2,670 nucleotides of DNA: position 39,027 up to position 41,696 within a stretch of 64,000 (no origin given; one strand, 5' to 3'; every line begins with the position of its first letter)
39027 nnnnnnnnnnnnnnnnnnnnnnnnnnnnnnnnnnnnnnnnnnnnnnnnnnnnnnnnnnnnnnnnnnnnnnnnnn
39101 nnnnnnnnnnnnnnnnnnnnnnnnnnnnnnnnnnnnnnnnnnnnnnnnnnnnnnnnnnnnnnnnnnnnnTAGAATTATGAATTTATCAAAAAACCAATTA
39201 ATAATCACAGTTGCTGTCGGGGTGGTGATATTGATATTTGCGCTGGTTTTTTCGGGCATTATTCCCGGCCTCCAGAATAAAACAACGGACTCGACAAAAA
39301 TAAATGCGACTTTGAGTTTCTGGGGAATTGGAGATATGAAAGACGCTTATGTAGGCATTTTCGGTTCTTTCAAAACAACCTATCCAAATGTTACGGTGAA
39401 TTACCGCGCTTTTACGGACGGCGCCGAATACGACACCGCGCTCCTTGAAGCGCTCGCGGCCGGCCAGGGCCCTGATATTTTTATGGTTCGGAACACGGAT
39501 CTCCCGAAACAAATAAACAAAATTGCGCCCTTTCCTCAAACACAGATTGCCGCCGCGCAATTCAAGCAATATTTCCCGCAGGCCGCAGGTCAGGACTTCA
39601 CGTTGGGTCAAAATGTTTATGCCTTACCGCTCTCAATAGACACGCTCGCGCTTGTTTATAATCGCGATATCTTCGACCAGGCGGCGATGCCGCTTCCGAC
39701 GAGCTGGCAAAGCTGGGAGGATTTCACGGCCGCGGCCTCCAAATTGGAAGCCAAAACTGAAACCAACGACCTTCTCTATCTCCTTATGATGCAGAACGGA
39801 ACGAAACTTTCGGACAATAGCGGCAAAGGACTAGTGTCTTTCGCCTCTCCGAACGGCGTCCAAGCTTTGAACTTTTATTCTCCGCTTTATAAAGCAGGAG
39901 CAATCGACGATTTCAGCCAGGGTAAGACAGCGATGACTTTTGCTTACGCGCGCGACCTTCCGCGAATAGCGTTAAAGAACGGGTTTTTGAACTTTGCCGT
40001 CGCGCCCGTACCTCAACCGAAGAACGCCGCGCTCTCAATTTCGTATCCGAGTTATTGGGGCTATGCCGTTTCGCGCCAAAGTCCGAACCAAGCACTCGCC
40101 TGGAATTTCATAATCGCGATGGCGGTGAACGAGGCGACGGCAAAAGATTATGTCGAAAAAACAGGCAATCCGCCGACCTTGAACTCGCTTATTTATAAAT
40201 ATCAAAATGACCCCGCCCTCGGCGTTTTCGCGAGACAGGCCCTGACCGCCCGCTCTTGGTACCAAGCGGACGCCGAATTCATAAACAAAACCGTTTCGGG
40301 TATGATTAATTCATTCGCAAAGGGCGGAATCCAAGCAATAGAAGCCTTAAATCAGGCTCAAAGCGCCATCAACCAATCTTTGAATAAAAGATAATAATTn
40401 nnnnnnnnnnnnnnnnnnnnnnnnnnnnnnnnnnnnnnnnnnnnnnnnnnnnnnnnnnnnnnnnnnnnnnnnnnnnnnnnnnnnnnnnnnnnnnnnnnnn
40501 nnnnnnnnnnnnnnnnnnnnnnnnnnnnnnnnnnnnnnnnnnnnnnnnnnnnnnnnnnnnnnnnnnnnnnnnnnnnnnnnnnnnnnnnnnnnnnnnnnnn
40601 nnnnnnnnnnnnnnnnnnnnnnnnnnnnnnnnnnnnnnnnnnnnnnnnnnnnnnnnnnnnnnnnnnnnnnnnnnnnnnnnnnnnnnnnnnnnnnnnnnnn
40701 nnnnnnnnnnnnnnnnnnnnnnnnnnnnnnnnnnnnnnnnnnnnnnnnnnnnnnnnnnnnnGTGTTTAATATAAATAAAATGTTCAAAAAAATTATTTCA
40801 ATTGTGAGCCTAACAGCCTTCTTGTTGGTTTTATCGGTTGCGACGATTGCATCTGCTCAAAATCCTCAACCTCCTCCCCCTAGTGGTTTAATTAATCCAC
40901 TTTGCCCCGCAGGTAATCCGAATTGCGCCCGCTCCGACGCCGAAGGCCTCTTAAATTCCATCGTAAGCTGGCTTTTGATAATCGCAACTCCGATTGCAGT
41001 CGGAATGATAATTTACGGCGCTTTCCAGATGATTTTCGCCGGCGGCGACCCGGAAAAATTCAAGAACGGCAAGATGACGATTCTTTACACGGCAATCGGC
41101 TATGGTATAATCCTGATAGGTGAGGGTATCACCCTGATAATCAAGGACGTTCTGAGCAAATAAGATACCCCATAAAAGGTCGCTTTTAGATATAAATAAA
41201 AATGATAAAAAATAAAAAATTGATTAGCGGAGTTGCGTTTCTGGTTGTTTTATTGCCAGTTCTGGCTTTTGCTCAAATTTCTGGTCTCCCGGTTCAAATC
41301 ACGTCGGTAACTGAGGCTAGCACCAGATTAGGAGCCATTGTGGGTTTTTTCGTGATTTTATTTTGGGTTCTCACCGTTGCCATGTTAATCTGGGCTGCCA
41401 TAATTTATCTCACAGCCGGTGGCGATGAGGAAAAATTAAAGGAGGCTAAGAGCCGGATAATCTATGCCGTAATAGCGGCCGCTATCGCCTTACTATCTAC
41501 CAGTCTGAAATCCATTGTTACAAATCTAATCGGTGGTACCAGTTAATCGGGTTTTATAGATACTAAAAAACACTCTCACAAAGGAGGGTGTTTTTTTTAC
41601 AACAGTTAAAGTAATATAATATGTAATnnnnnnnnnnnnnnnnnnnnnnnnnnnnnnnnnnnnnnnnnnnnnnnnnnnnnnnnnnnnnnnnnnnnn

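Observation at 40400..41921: Array of four tandem paralogous VirB2/TrbC-like pilin genes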

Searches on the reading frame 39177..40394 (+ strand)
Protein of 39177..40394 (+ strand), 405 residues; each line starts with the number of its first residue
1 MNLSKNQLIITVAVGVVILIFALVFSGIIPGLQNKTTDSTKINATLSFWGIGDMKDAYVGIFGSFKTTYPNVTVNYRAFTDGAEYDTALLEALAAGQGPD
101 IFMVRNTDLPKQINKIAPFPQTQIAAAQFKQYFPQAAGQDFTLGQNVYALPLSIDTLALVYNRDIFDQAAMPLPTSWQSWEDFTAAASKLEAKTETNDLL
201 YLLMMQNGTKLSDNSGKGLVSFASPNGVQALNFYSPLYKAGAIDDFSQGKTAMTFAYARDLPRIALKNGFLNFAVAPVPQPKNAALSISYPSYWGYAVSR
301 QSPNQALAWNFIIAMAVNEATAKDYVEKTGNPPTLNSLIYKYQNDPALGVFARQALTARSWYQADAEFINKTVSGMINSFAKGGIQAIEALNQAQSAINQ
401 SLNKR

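Call 3: search_protein_families(library=pfam, proteins=[window:39177-40394:+], max_evalue=1)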
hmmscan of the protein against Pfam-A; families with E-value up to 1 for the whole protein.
window:39177-40394:+ (405 aa): 2 families
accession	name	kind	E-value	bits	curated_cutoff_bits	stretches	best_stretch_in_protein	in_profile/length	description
PF13416.11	SBP_bac_8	-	1.5e-25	91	27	1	64-348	5-277/279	Bacterial extracellular solute-binding protein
PF01547.30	SBP_bac_1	-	1.1e-23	85.1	26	1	54-321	4-306/307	Bacterial extracellular solute-binding protein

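Call 4: search_protein_families(library=ncbifam, proteins=[window:39177-40394:+], max_evalue=1)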
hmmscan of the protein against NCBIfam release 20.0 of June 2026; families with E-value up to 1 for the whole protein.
window:39177-40394:+ (405 aa): 3 families
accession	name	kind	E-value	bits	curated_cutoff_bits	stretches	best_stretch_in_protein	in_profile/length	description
NF053763.1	ABCarbgalBndGanS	equivalog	2.5e-09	36.4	700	2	93-187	86-176/420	galactooligosaccharide ABC transporter substrate-binding protein GanS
NF007011.0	PRK09474.1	equivalog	1e-07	31.1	291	2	92-194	76-169/396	maltose/maltodextrin ABC transporter substrate-binding protein MalE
TIGR03850.1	bind_CPR_0540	equivalog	0.0035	16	299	1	146-180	150-184/437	carbohydrate ABC transporter substrate-binding protein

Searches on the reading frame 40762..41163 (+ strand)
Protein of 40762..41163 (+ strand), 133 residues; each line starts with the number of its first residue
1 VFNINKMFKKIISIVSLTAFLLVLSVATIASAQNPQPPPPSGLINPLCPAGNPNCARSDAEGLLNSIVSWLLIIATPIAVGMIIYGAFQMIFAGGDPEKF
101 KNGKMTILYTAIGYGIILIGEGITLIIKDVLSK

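Call 3: search_protein_families(library=pfam, proteins=[window:40762-41163:+], max_evalue=1)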
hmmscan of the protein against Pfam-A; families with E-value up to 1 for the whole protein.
window:40762-41163:+ (133 aa): 4 families
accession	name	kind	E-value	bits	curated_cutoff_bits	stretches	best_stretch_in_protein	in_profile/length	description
PF18895.5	T4SS_pilin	-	2.9e-12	46.9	26.6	1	61-118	6-62/71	Type IV secretion system pilin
PF04956.18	TrbC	-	4.1e-07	30.6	27.9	1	6-123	4-94/98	TrbC/VIRB2 pilin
PF20664.2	DUF6814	-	0.016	15.9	25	1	64-89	37-64/71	Family of unknown function (DUF6814)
PF17431.7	YpmT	-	0.17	12.4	25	0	87-117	14-44/60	Uncharacterized YmpT-like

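Call 4: search_protein_families(library=ncbifam, proteins=[window:40762-41163:+], max_evalue=1)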
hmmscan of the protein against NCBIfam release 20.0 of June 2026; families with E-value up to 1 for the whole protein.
window:40762-41163:+ (133 aa): 1 family
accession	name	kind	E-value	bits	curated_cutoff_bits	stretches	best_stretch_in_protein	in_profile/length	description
NF045849.1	ICE_MMCAP2_0565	equivalog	1.7e-05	24.4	40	1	62-129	11-78/80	Mbov_0395 family pilin-like conjugal transfer protein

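Call 15: find_homologous_proteins(query=window:40780-41160:+, max_evalue=0.001)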
Query window:40780-41160:+ (127 aa): 45 proteins with E <= 0.001 among 76 candidates.
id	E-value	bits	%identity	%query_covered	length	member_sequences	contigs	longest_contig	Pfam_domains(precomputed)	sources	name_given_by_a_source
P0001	9.3e-75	267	100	100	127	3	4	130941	PF18895.6,PF04956.19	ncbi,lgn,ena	ncbi:MAG: pilin [Patescibacteria group bacterium]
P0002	1.3e-65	237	99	88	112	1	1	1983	PF18895.6,PF04956.19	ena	-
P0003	5.2e-49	184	74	100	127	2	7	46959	PF18895.6,PF04956.19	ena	-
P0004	1.5e-48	182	72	99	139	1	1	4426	PF18895.6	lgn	-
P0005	9.4e-48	179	89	74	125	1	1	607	PF18895.6,PF04956.19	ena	-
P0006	1.4e-41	160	71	99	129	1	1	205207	-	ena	-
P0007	2.4e-40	156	68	90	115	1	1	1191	PF18895.6,PF04956.19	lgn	-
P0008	3.1e-40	155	76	73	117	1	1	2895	PF18895.6,PF04956.19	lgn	-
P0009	4.1e-40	155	60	99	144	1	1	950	PF18895.6,PF04956.19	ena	-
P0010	4.4e-40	155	79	72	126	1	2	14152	PF18895.6,PF04956.19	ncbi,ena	-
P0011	2.2e-38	149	77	72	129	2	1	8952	PF18895.6,PF04956.19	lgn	-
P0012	2.6e-38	149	74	72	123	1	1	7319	PF18895.6,PF04956.19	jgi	jgi:hypothetical protein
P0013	5.7e-38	148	66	83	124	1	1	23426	PF18895.6,PF04956.19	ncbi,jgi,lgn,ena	ncbi:MAG: pilin [Minisyncoccia bacterium]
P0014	4.0e-37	145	60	92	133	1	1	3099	PF18895.6,PF04956.19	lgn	-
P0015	2.6e-36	143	59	94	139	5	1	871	PF18895.6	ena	-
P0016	4.8e-36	142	76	76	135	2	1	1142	PF18895.6,PF04956.19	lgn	-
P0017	1.3e-35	140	57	98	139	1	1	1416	PF18895.6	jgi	jgi:hypothetical protein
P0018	4.0e-35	139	56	98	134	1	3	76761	PF18895.6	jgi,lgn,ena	-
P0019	7.7e-34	135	56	98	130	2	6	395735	PF18895.6,PF04956.19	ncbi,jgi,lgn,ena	ncbi:MAG: pilin [Minisyncoccia bacterium]|jgi:hypothetical protein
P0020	9.1e-31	125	72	73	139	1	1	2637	PF18895.6,PF04956.19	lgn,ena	-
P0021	1.0e-28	118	69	72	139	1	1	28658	PF18895.6,PF04956.19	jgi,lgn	jgi:hypothetical protein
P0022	3.6e-27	113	53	98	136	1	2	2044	PF18895.6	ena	-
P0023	4.4e-26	109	52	98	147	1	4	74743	PF18895.6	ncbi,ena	-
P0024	2.6e-25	107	65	66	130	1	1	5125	PF18895.6,PF04956.19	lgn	-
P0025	3.8e-25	106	62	72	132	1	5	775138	PF18895.6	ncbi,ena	-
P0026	5.1e-25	106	50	99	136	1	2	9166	PF18895.6,PF04956.19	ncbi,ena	-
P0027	2.0e-24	104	50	96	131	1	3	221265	PF18895.6,PF04956.19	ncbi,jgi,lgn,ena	-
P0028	9.9e-24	102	55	86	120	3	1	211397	PF18895.6,PF04956.19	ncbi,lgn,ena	ncbi:MAG: pilin [Patescibacteria group bacterium]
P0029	1.1e-23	102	52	97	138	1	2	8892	PF18895.6,PF04956.19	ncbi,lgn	-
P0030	1.7e-23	101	61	75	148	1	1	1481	PF18895.6,PF04956.19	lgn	-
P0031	8.8e-23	99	63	66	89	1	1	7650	PF18895.6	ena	-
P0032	1.7e-22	98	62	66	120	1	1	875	PF18895.6,PF04956.19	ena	-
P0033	1.1e-21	95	63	63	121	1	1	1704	PF18895.6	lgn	-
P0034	2.8e-20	91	42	98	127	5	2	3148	PF18895.6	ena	-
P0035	4.1e-20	90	43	98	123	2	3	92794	PF18895.6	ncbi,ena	-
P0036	7.2e-20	89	44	91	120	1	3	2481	PF18895.6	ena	-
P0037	1.4e-19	89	60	63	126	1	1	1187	PF18895.6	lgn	-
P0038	3.6e-19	87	58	63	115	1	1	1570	PF18895.6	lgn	-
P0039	4.0e-18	84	49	54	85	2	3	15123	PF18895.6,PF04956.19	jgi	jgi:hypothetical protein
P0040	1.3e-17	82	45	72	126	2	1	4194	PF18895.6,PF04956.19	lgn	-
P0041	2.5e-17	81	46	98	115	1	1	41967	PF18895.6,PF04956.19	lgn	-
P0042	2.5e-17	81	51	64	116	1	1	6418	PF18895.6,PF04956.19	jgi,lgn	jgi:hypothetical protein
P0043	6.5e-17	80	47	46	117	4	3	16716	PF18895.6,PF04956.19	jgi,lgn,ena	-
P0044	8.3e-17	80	47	47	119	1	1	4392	PF18895.6,PF04956.19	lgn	-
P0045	5.6e-13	67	48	63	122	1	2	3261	PF18895.6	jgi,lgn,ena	-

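Call 19: find_encoding_contigs(protein=P0001, flank=10000, max_places=4)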
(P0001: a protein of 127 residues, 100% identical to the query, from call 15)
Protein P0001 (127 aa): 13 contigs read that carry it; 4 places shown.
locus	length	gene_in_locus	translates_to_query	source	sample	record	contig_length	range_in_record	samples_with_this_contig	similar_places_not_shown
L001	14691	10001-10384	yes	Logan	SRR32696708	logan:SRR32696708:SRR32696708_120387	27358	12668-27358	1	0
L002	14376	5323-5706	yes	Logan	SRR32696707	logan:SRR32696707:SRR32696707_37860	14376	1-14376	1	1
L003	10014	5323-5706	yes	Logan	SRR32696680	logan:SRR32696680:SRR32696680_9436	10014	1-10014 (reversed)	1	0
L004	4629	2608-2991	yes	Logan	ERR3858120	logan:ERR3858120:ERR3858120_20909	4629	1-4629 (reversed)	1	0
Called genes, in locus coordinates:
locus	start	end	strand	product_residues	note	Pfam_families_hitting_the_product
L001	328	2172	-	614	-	PF00004:AAA, PF17862:AAA_lid_3, PF01434:Peptidase_M41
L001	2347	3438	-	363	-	PF00575:S1 (weak), PF23459:S1_RRP5 (faint), PF00575:S1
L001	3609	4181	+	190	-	PF13483:Lactamase_B_3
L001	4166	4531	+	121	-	-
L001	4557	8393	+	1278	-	PF00521:DNA_topoisoIV, PF14890:Intein_splicing (weak), PF14528:LAGLIDADG_3, PF00521:DNA_topoisoIV, PF03989:DNA_gyraseA_C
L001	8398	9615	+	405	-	PF01547:SBP_bac_1, PF13416:SBP_bac_8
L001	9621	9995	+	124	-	PF18895:T4SS_pilin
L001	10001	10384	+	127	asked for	PF04956:TrbC (weak), PF18895:T4SS_pilin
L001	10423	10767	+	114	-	PF18895:T4SS_pilin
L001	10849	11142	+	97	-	PF04956:TrbC (weak), PF18895:T4SS_pilin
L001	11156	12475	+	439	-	PF02366:PMT, PF16192:PMT_4TMC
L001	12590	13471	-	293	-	-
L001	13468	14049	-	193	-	-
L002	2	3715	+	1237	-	?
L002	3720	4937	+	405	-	PF01547:SBP_bac_1, PF13416:SBP_bac_8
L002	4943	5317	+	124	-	PF18895:T4SS_pilin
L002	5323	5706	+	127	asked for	PF04956:TrbC (weak), PF18895:T4SS_pilin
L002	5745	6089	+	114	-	PF18895:T4SS_pilin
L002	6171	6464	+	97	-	PF04956:TrbC (weak), PF18895:T4SS_pilin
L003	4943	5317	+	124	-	PF18895:T4SS_pilin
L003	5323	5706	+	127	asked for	PF04956:TrbC (weak), PF18895:T4SS_pilin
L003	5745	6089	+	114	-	PF18895:T4SS_pilin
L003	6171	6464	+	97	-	PF04956:TrbC (weak), PF18895:T4SS_pilin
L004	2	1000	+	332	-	?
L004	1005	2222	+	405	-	PF01547:SBP_bac_1, PF13416:SBP_bac_8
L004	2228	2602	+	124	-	PF18895:T4SS_pilin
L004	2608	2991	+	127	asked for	PF04956:TrbC (weak), PF18895:T4SS_pilin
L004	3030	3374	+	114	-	PF18895:T4SS_pilin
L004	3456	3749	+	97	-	PF04956:TrbC (weak), PF18895:T4SS_pilin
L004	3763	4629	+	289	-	?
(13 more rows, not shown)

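Call 24: find_related_loci(query=A2, collection=genome_contigs, flank=8000)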
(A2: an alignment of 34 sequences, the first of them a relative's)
Query A2 (127 aa) in genome_contigs; peptide patterns used: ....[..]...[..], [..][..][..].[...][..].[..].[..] (x = any residue, [..] = any of these).
155 stretches matched a pattern; 49 encode a relative of the query (tblastn E <= 1e-3); 49 distinct loci.
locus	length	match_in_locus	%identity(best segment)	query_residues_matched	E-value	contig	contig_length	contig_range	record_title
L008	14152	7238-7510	79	37-127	4e-45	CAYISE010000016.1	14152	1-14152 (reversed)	MAG TPA_asm: uncultured Candidatus Saccharibacteria bacterium isolate ERP119705_co3_567 genome assembly, contig: NODE_50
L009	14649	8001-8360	56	4-127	2e-38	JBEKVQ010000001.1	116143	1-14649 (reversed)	MAG: Minisyncoccia bacterium isolate SPRUCE 608 SPRUCE_608_1, whole genome shotgun sequence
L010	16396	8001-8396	50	2-127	1e-35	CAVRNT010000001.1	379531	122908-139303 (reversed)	MAG: uncultured bacterium isolate MFD03726.bin.1.17 genome assembly, contig: contig_42602, whole genome shotgun sequence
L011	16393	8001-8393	52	2-126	1e-32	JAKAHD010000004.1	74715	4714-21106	MAG: bacterium isolate WY2.bin82 NODE_468_length_74715_cov_5.735065, whole genome shotgun sequence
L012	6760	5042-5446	52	4-126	2e-31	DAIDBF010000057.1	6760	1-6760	MAG TPA_asm: bacterium isolate clean1859 k141_48217, whole genome shotgun sequence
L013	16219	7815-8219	48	4-126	5e-30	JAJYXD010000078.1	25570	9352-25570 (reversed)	MAG: bacterium isolate FK3.bin18 NODE_3734_length_25570_cov_1.111268, whole genome shotgun sequence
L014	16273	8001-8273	61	35-126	7e-30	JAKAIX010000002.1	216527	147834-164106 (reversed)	MAG: bacterium isolate WY3.bin51 NODE_52_length_216527_cov_2.682047, whole genome shotgun sequence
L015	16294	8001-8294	57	18-123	5e-28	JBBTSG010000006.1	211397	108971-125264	MAG: Patescibacteria group bacterium isolate H43-bin076_1 H43_bin076_1_000000000006, whole genome shotgun sequence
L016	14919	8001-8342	48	4-125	4e-27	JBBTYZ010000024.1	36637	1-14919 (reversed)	MAG: Patescibacteria group bacterium isolate H51-bin148_1 H51_bin148_1_000000000024, whole genome shotgun sequence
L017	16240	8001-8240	60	43-125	1e-25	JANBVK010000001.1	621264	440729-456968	MAG: Patescibacteria group bacterium isolate AMOR_Bin_147 NODE_1_length_621264_cov_13.613588, whole genome shotgun seque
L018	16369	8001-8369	40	1-126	3e-25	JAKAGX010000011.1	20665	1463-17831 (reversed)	MAG: bacterium isolate WY2.bin70 NODE_3492_length_20665_cov_1.834064, whole genome shotgun sequence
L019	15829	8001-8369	42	1-126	5e-25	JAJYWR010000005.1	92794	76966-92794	MAG: bacterium isolate FK3.bin131 NODE_374_length_92794_cov_4.772735, whole genome shotgun sequence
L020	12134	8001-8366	40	2-126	4e-25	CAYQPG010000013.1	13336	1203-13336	MAG TPA_asm: uncultured Candidatus Saccharibacteria bacterium isolate SRP271791_co2_70 genome assembly, contig: NODE_116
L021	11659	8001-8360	42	1-127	1e-24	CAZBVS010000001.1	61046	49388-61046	MAG TPA_asm: uncultured Candidatus Saccharibacteria bacterium isolate binchicken_co77_125 genome assembly, contig: NODE_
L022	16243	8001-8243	53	46-126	1e-23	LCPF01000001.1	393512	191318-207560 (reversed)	MAG: Candidatus Jorgensenbacteria bacterium GW2011_GWA1_48_11 UY23_C0001, whole genome shotgun sequence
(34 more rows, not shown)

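Call 37: predict_structure(alignment_id=A2)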
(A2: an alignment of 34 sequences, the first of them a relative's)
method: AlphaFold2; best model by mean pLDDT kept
length: 127 residues; sequences in the alignment: 34
mean_pLDDT: 78.4   pTM: 0.49
mean pLDDT of the five models: 78.4, 75.6, 75.1, 73.8, 72.9
residues with pLDDT >= 90: 37; 70-90: 52; 50-70: 33; < 50: 5
segments of 3 or more residues with pLDDT < 50: 26-29
pLDDT, mean of each block of 10 residues (from residue 1): 79 83 54 55 61 67 84 93 92 93 93 85 78
secondary structure, 60 per line:
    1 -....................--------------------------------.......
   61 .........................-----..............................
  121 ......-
elements in order: H2-21 H54-85 H91-126

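Call 39: fold_search(model_id=the predicted structure, library=pdb)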
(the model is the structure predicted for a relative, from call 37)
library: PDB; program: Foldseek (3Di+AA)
matches with E <= 10: 56; with E <= 0.001: 0
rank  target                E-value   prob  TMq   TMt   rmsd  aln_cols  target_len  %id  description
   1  7zcm_B                2.2e+00  0.15  0.25  0.40   5.1        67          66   25  Dark state structure of Sensory Rhodopsin II in complex with HtrII solved by room temperature serial synchrotron cryst (released 2023-11-29)
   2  7bgm_B                2.4e+00  0.23  0.32  0.20  10.6        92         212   12  Crystal structure of MtHISN2, a bifunctional enzyme from the histidine biosynthetic pathway (released 2021-05-19)
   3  5jje_B                2.7e+00  0.15  0.26  0.41   4.8        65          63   28  Structure of the SRII/HtrII Complex in I212121 space group ("U" shape) (released 2017-02-15)
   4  4wfc_B                2.9e+00  0.13  0.26  0.28  10.3        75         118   15  Structure of the Rrp6-Rrp47 interaction (released 2014-10-29)
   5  4gyc_B                3.0e+00  0.12  0.21  0.34   4.5        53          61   28  Structure of the SRII(D75N mutant)/HtrII Complex in I212121 space group ("U" shape) (released 2013-05-08)
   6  7bgn_B                3.7e+00  0.20  0.32  0.21   9.8        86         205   13  Crystal structure of MtHISN2-AMP complex, a bifunctional enzyme from the histidine biosynthetic pathway (released 2021-05-19)
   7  5jjn_B                3.7e+00  0.12  0.25  0.40   4.7        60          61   28  Structure of the SRII/HtrII(G83F) Complex in P212121 space group ("V" shape) (released 2017-02-15)
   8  7c7e                  4.4e+00  0.21  0.30  0.27  10.5        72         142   15  Crystal structure of C terminal domain of Escherichia coli DgoR (released 2021-01-20)
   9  7bgn_E                4.4e+00  0.16  0.32  0.21   8.7        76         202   14  Crystal structure of MtHISN2-AMP complex, a bifunctional enzyme from the histidine biosynthetic pathway (released 2021-05-19)
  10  7bgn_C                4.4e+00  0.16  0.32  0.21   8.6        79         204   11  Crystal structure of MtHISN2-AMP complex, a bifunctional enzyme from the histidine biosynthetic pathway (released 2021-05-19)
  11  3t98_B                5.1e+00  0.21  0.39  0.53   3.8        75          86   12  Molecular Architecture of the Transport Channel of the Nuclear Pore Complex: Nup54/Nup58 (released 2011-11-02)
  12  8axk_t                5.1e+00  0.18  0.35  0.51   3.7        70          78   14  Type 3 secretion system export apparatus core, inner rod and needle of Shigella flexneri (released 2023-03-01)
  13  4wfc_D                5.1e+00  0.08  0.22  0.27  10.1        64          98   17  Structure of the Rrp6-Rrp47 interaction (released 2014-10-29)
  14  2mme_MODEL_1_A        5.4e+00  0.21  0.38  0.52   3.1        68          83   15  Hybrid structure of the Shigella flexneri MxiH Type three secretion system needle (released 2014-10-08)
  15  3epv_C                5.7e+00  0.30  0.37  0.44   4.1        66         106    8  X-ray Structure of the Metal-sensor CnrX in both the Apo- and Copper-bound Forms (released 2008-11-25)
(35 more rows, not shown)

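Call 40: search_solved_structures(query=A2, max_evalue=10, show_alignments=2)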
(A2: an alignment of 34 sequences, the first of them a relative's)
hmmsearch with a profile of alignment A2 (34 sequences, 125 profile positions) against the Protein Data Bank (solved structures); distinct sequences matched with E-value up to 10: 0.

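Call 54: search_protein_families(library=phrogs, proteins=[window:40780-41163:+], max_evalue=0.1)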
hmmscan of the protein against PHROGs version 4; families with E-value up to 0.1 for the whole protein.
window:40780-41163:+ (127 aa): 0 families

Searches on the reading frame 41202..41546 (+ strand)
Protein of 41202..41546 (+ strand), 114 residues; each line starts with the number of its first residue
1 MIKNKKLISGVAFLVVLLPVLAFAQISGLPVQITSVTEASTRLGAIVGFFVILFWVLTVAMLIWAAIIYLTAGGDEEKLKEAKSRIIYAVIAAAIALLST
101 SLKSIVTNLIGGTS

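Call 3: search_protein_families(library=pfam, proteins=[window:41202-41546:+], max_evalue=1)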
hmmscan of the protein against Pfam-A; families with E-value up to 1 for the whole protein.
window:41202-41546:+ (114 aa): 5 families
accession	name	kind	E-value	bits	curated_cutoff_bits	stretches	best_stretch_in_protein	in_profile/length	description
PF18895.5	T4SS_pilin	-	1.3e-08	35.2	26.6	1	37-102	3-67/71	Type IV secretion system pilin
PF04290.18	DctQ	-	0.03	14.7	28.3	1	9-99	26-119/132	Tripartite ATP-independent periplasmic transporters, DctQ component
PF16028.10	SLC3A2_N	-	0.055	13.6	27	1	50-72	37-59/77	Solute carrier family 3 member 2 N-terminus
PF19607.4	DUF6112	-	0.089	13.1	25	1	40-95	13-70/88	Family of unknown function (DUF6112)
PF04178.18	Got1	-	0.31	12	24.6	1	17-71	39-92/110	Got1/Sft2-like family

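Call 4: search_protein_families(library=ncbifam, proteins=[window:41202-41546:+], max_evalue=1)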
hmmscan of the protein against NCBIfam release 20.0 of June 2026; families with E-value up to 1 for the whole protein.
window:41202-41546:+ (114 aa): 4 families
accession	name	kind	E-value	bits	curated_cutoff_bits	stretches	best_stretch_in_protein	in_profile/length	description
NF045849.1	ICE_MMCAP2_0565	equivalog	0.00021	20.9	40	1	48-108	15-78/80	Mbov_0395 family pilin-like conjugal transfer protein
NF002593.0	PRK02251.1-2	equivalog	0.07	12.7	141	1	48-75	101-128/157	cell division protein CrgA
NF040783.1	DVU0150_fam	equivalog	0.12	12.8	70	1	5-72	6-72/99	DVU0150 family protein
TIGR02972.1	TMAO_torE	equivalog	0.36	10.6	77.75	0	14-28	17-31/49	trimethylamine N-oxide reductase system protein TorE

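Call 54: search_protein_families(library=phrogs, proteins=[window:41202-41546:+], max_evalue=0.1)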
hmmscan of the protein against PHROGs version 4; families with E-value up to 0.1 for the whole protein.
window:41202-41546:+ (114 aa): 1 family
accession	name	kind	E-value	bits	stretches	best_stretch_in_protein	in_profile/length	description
phrog_9768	-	unknown function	0.05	14.4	1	1-21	9-29/42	-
